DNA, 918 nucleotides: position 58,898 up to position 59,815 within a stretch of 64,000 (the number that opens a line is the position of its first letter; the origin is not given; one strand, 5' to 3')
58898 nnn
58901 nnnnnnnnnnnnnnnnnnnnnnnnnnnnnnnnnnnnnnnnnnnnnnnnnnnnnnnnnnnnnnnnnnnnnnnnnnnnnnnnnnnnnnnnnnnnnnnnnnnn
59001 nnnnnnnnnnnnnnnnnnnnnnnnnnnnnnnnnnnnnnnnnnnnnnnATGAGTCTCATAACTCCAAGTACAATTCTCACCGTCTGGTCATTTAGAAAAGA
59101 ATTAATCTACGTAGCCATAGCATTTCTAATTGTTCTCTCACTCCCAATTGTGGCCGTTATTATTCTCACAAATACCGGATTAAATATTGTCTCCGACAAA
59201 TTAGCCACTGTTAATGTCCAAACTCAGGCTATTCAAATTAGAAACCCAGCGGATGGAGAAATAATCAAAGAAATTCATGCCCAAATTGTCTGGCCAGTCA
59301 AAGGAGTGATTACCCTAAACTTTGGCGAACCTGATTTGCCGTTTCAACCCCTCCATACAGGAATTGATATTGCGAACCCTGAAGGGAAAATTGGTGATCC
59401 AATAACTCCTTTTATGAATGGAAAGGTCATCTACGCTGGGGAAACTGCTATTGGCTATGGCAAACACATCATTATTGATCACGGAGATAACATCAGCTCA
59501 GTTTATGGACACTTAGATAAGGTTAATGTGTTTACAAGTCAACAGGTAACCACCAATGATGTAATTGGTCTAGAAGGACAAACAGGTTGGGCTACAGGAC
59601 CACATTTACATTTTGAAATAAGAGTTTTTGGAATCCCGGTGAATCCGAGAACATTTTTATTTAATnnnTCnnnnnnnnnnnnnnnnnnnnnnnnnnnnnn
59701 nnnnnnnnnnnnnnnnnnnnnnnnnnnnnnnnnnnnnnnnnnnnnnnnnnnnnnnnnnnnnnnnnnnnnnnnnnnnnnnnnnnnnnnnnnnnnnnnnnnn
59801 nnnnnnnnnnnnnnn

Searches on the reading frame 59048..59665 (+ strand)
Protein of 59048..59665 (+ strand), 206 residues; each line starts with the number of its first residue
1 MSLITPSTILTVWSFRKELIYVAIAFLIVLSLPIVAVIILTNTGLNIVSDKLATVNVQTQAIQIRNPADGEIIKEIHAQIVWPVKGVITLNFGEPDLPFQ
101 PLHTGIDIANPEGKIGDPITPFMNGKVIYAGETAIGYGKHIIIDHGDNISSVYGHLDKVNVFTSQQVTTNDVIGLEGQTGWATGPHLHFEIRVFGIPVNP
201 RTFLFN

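Call 12: search_protein_families(library=pfam, proteins=[window:59048-59665:+], max_evalue=0.01)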
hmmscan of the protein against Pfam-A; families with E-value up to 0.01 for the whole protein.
window:59048-59665:+ (206 aa): 1 family
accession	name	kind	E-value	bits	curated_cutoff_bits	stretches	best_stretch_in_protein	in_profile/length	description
PF01551.29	Peptidase_M23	-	5.3e-28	97.5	28.7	1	103-200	3-96/96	Peptidase family M23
